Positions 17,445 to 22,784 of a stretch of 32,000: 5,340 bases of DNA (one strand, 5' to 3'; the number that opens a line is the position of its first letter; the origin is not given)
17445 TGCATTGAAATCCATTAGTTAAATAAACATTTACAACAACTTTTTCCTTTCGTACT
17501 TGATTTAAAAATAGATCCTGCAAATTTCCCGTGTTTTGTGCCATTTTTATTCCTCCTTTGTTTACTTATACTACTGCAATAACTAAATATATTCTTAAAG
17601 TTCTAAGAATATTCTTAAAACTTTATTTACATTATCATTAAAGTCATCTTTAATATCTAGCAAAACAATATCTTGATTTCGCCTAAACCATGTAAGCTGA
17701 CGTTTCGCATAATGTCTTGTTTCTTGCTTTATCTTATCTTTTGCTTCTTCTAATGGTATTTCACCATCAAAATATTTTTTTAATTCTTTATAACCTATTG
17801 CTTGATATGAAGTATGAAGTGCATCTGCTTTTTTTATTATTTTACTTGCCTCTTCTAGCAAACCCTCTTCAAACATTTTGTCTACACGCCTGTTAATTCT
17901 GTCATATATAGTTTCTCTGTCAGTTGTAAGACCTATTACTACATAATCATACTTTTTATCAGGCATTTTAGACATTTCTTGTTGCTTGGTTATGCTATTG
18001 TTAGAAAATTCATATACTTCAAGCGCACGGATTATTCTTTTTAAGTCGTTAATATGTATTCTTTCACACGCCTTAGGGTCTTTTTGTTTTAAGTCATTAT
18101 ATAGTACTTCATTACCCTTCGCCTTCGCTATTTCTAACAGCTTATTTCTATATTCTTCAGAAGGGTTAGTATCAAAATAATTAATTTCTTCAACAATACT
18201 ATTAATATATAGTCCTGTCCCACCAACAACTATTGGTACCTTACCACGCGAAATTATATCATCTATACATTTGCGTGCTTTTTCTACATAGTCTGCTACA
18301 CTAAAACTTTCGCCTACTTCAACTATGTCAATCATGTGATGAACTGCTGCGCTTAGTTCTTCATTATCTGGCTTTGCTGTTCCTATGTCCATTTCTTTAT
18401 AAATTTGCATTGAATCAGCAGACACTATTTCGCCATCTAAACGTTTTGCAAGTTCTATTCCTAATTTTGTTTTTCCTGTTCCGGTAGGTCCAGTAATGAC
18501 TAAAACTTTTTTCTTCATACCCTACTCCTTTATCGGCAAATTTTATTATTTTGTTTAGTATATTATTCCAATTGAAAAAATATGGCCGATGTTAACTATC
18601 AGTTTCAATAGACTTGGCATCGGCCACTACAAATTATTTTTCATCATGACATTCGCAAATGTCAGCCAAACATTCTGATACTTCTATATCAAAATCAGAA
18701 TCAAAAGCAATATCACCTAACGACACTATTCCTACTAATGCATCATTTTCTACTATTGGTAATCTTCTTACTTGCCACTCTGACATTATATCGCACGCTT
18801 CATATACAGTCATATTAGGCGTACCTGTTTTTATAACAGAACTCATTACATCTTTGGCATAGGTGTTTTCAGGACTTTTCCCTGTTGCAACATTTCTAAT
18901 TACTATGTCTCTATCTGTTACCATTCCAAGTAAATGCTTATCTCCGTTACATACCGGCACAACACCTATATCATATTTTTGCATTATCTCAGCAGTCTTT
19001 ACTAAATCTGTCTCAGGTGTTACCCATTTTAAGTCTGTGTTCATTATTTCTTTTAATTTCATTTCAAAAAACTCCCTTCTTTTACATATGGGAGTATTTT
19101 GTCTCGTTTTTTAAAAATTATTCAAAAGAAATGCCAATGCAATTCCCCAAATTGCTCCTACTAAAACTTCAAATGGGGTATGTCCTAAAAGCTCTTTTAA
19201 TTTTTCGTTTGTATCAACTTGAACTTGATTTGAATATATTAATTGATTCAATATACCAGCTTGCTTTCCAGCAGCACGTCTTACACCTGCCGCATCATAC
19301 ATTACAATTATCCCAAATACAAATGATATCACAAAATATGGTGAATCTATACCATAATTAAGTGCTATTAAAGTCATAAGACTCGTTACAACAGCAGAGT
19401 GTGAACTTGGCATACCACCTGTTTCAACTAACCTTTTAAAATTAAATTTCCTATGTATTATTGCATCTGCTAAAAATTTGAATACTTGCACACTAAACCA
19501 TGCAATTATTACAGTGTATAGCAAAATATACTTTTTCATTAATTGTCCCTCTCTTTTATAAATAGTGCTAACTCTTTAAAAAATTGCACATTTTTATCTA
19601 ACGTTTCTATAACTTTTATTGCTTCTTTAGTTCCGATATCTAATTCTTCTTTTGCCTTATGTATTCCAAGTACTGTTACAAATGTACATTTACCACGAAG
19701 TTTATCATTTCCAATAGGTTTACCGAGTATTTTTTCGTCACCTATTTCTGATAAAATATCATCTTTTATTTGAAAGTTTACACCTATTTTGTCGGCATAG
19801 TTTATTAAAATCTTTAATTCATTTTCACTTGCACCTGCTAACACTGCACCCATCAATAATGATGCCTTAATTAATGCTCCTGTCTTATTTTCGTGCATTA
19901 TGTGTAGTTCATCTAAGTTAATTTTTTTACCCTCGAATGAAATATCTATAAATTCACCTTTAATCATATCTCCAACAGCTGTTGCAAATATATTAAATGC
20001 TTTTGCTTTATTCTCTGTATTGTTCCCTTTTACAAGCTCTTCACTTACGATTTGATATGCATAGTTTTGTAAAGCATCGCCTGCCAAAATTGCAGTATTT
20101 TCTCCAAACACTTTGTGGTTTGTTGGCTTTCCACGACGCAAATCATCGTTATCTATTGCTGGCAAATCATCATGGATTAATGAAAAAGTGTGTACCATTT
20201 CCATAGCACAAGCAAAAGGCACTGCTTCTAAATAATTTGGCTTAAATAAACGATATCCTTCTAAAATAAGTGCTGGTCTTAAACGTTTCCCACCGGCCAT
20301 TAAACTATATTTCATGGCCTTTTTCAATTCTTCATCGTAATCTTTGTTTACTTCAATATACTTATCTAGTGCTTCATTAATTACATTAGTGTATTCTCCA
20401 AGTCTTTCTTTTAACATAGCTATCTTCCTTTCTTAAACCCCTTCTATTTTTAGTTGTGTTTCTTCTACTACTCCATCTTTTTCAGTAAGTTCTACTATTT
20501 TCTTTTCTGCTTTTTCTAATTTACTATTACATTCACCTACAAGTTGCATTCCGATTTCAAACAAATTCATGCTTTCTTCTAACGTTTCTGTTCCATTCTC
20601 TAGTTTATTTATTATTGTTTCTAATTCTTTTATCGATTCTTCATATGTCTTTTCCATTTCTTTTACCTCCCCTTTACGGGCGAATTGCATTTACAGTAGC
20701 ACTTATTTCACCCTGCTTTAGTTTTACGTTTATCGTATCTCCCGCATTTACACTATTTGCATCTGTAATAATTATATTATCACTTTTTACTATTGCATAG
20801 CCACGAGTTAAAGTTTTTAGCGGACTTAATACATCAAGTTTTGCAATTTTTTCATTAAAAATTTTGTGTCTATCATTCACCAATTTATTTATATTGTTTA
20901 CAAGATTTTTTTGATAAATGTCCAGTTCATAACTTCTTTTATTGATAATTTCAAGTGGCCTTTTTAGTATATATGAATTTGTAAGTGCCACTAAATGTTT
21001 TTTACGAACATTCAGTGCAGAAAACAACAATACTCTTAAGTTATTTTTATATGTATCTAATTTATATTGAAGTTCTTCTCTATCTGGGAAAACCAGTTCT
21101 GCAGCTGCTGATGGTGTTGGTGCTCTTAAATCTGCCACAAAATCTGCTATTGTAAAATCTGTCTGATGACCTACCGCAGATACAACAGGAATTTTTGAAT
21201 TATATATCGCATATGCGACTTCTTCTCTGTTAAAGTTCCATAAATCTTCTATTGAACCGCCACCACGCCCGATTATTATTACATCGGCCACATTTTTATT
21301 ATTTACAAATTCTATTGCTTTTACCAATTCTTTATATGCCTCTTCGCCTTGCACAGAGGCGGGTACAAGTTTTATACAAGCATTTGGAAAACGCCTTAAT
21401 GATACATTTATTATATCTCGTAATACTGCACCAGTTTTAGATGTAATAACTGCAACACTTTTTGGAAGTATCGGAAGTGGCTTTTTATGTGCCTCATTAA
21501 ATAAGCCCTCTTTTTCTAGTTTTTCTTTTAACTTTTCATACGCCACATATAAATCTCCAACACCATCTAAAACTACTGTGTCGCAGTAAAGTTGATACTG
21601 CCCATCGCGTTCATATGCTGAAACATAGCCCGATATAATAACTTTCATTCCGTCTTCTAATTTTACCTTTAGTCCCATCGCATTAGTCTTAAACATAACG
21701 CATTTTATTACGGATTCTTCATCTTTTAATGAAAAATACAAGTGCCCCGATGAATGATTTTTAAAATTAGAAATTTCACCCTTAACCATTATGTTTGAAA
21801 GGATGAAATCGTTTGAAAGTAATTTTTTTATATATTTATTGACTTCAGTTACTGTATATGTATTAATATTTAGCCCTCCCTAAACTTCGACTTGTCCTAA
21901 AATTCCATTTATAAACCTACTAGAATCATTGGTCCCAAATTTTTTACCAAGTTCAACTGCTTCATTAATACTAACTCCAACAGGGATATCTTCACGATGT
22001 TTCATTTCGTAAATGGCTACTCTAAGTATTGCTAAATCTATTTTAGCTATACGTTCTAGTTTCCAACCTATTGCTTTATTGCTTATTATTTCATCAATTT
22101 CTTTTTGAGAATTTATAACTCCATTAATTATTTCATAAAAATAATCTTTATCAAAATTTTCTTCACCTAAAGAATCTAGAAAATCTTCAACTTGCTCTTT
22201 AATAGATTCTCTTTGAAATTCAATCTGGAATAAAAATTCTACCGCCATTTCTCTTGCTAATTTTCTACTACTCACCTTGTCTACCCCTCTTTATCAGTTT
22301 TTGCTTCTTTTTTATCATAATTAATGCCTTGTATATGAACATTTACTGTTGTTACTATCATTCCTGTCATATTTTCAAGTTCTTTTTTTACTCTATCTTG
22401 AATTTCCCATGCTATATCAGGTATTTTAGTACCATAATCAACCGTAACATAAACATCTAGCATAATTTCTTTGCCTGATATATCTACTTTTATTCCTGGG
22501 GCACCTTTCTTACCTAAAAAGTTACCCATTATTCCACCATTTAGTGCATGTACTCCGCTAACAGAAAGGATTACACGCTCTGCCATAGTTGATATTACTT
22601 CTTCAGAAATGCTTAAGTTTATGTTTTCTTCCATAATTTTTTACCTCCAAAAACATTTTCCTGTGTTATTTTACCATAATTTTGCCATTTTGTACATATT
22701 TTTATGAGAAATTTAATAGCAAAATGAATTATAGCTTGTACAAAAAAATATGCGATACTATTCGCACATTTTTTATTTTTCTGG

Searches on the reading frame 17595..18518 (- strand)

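Call 67: search_protein_families(library=pfam, proteins=[window:17595-18518:-])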
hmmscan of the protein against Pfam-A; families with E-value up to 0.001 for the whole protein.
window:17595-18518:- (307 aa): 5 families
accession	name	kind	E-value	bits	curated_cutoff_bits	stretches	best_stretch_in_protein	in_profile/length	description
PF01715.23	IPPT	-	1.7e-90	303.4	23.6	1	38-280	1-242/243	IPP transferase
PF01745.22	IPT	-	2.9e-10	40.4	20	1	4-62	2-60/233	Isopentenyl transferase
PF13238.12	AAA_18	-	3.4e-06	28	29.4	0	7-50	2-44/128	AAA domain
PF00004.35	AAA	-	2.3e-05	25.3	21.2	0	7-54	2-38/131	ATPase family associated with various cellular activities (AAA)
PF13671.12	AAA_33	-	0.00026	21.8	27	0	5-45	1-39/143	AAA domain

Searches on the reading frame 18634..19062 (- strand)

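Call 67: search_protein_families(library=pfam, proteins=[window:18634-19062:-])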
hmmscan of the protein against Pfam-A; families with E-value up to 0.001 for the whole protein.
window:18634-19062:- (142 aa): 1 family
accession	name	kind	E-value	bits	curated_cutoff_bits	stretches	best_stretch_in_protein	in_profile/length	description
PF00571.33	CBS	-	5.6e-27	94.3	24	2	4-54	2-52/57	CBS domain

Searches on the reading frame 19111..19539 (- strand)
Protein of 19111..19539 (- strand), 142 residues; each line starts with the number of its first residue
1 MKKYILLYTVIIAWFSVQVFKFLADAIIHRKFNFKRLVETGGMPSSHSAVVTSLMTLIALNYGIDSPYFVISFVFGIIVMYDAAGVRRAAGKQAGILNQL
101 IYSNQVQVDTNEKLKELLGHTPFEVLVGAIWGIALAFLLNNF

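Call 67: search_protein_families(library=pfam, proteins=[window:19111-19539:-])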
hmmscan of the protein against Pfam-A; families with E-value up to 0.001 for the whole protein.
window:19111-19539:- (142 aa): 2 families
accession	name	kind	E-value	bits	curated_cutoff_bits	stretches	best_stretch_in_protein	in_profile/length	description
PF02681.20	DUF212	-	1.4e-49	168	26.5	1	6-134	5-125/126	Divergent PAP2 family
PF01569.27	PAP2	-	0.00018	21.7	27.2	0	36-78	47-91/130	PAP2 superfamily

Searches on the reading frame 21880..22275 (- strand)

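Call 68: search_protein_families(library=pfam, proteins=[window:21880-22275:-])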
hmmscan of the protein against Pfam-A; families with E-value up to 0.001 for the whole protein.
window:21880-22275:- (131 aa): 1 family
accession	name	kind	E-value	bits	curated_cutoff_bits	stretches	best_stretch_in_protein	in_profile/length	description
PF01029.23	NusB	-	5.6e-38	130.8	23.1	1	7-129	3-131/133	NusB family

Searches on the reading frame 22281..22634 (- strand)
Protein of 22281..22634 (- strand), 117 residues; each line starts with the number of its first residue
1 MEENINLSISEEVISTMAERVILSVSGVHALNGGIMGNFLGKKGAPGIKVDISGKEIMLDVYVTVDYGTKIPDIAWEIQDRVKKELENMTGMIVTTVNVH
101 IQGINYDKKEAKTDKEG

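Call 68: search_protein_families(library=pfam, proteins=[window:22281-22634:-])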
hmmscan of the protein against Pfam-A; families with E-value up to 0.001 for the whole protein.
window:22281-22634:- (117 aa): 1 family
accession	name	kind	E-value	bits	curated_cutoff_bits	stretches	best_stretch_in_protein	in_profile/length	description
PF03780.18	Asp23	-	6.5e-25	88.1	28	1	6-104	4-107/108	Asp23 family, cell envelope-related function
